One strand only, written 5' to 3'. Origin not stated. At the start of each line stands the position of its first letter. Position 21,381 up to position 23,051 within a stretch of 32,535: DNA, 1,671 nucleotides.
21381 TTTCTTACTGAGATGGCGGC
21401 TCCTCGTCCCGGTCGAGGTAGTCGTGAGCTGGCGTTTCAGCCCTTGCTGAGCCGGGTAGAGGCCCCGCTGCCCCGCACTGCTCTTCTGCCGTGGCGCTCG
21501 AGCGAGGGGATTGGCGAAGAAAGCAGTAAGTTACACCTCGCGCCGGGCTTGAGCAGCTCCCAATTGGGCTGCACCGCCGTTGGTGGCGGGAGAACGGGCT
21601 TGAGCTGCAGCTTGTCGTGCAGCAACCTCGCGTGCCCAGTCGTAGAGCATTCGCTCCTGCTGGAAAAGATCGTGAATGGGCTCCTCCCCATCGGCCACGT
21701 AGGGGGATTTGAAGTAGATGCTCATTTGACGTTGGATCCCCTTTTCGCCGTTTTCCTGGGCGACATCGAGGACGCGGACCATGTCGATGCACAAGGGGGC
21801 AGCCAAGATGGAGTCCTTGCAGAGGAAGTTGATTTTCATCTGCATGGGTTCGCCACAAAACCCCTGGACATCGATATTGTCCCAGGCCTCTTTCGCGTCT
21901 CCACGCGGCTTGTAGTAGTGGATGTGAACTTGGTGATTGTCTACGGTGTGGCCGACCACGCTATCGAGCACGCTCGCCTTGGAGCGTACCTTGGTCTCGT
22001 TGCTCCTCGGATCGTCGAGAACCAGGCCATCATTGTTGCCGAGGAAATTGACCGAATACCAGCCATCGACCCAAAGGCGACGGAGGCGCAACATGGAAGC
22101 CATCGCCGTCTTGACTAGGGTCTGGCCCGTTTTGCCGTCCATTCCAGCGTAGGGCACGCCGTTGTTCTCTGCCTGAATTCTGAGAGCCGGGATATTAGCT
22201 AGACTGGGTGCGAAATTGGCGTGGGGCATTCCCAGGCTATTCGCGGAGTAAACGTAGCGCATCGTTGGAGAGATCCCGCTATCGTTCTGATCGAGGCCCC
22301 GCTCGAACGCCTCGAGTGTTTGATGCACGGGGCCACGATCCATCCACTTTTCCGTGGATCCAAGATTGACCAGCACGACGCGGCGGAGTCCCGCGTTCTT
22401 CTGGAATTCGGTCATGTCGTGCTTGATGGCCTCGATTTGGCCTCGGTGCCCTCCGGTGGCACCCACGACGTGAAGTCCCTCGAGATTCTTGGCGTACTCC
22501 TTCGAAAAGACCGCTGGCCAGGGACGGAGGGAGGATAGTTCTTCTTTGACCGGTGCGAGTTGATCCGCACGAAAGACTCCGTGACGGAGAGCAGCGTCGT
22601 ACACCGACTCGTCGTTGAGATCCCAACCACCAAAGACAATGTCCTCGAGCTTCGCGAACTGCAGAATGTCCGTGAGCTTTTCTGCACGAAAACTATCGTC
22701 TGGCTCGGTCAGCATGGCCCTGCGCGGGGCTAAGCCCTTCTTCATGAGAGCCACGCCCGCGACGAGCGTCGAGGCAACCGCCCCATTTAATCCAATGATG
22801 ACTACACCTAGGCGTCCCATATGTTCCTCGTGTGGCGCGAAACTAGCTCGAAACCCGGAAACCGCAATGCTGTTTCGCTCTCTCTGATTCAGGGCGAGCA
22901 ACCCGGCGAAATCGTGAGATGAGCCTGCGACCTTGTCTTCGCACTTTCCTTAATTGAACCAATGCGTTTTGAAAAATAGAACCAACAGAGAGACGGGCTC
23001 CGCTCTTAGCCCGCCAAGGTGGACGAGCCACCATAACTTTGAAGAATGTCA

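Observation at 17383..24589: Co-directional GH3 amido-synthetase, inositol-3-phosphate synthase, DegT aminotransferase and MMPL exporter: candidate aminocyclitol-amide (lipid) pathway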

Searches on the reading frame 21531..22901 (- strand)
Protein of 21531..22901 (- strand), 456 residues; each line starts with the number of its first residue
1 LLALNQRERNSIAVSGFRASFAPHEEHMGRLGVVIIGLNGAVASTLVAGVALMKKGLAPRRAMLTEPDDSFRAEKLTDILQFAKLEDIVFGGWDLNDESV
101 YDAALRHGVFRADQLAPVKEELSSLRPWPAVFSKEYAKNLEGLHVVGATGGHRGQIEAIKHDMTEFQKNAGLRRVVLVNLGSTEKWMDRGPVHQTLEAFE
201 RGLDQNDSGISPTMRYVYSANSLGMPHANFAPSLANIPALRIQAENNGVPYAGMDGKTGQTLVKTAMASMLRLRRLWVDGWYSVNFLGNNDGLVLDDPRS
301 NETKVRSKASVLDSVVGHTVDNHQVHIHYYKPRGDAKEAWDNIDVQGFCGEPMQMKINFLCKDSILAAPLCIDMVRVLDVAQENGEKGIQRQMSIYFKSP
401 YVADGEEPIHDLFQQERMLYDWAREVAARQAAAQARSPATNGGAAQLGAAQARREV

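Call 3: search_protein_families(library=pfam, proteins=[window:21531-22901:-])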
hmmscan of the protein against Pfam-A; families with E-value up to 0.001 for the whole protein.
window:21531-22901:- (456 aa): 2 families
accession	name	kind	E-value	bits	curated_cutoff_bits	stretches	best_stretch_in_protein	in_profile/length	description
PF07994.18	NAD_binding_5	-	3.3e-64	217.8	25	1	31-424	1-321/321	Myo-inositol-1-phosphate synthase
PF01658.22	Inos-1-P_synth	-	2.7e-33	114.8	27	1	259-364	1-107/107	Myo-inositol-1-phosphate synthase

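Call 6: search_protein_families(library=ncbifam, proteins=[window:21531-22901:-], max_evalue=0.00001)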
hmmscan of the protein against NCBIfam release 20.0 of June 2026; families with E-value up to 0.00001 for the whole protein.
window:21531-22901:- (456 aa): 1 family
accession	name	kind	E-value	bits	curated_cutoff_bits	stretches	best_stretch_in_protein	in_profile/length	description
TIGR03450.1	mycothiol_INO1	equivalog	3.4e-06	26.5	638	1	244-401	171-339/355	inositol-3-phosphate synthase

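Call 16: search_solved_structures(query=window:21531-22901:-, max_evalue=0.001, show_alignments=2)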
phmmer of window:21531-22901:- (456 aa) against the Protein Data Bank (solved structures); distinct sequences matched with E-value up to 0.001: 12.
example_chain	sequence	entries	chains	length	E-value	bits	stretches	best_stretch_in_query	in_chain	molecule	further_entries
7nwr_B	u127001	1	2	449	1.1e-90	308.1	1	28-426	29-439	Inositol-3-phosphate synthase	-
1u1i_A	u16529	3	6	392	1.6e-51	179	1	33-402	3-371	myo-inositol-1-phosphate synthase | Myo-inositol-1-phosphate synthase (Ino1)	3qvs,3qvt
3qvx_A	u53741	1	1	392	1.1e-50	176.3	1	33-402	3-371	Myo-inositol-1-phosphate synthase (Ino1)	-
3qvw_A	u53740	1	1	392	1.1e-50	176.3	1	33-402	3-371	Myo-inositol-1-phosphate synthase (Ino1)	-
3qw2_A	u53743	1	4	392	2e-50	175.4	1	33-402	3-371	Myo-inositol-1-phosphate synthase (Ino1)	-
9m53_A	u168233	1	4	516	8.6e-37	130.5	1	29-382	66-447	Inositol-3-phosphate synthase 1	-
1jkf_A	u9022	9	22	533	2.1e-34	122.6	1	78-379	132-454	myo-inositol-1-phosphate synthase | Inositol-3-phosphate synthase | myo-inositol-phosphate synthase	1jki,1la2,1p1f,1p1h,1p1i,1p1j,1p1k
9f2k_A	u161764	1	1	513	5.7e-33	117.9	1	79-380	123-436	inositol-3-phosphate synthase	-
1vko_A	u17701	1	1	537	4.3e-27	98.5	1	77-383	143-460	inositol-3-phosphate synthase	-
3cin_A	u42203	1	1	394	2.1e-19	73.2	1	172-418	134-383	Myo-inositol-1-phosphate synthase-related protein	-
6k96_A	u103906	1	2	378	1.8e-08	37.2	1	216-414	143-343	Five-membered-cyclitol-phosphate synthase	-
1gr0_A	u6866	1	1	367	0.00027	23.4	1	220-400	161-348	INOSITOL-3-PHOSPHATE SYNTHASE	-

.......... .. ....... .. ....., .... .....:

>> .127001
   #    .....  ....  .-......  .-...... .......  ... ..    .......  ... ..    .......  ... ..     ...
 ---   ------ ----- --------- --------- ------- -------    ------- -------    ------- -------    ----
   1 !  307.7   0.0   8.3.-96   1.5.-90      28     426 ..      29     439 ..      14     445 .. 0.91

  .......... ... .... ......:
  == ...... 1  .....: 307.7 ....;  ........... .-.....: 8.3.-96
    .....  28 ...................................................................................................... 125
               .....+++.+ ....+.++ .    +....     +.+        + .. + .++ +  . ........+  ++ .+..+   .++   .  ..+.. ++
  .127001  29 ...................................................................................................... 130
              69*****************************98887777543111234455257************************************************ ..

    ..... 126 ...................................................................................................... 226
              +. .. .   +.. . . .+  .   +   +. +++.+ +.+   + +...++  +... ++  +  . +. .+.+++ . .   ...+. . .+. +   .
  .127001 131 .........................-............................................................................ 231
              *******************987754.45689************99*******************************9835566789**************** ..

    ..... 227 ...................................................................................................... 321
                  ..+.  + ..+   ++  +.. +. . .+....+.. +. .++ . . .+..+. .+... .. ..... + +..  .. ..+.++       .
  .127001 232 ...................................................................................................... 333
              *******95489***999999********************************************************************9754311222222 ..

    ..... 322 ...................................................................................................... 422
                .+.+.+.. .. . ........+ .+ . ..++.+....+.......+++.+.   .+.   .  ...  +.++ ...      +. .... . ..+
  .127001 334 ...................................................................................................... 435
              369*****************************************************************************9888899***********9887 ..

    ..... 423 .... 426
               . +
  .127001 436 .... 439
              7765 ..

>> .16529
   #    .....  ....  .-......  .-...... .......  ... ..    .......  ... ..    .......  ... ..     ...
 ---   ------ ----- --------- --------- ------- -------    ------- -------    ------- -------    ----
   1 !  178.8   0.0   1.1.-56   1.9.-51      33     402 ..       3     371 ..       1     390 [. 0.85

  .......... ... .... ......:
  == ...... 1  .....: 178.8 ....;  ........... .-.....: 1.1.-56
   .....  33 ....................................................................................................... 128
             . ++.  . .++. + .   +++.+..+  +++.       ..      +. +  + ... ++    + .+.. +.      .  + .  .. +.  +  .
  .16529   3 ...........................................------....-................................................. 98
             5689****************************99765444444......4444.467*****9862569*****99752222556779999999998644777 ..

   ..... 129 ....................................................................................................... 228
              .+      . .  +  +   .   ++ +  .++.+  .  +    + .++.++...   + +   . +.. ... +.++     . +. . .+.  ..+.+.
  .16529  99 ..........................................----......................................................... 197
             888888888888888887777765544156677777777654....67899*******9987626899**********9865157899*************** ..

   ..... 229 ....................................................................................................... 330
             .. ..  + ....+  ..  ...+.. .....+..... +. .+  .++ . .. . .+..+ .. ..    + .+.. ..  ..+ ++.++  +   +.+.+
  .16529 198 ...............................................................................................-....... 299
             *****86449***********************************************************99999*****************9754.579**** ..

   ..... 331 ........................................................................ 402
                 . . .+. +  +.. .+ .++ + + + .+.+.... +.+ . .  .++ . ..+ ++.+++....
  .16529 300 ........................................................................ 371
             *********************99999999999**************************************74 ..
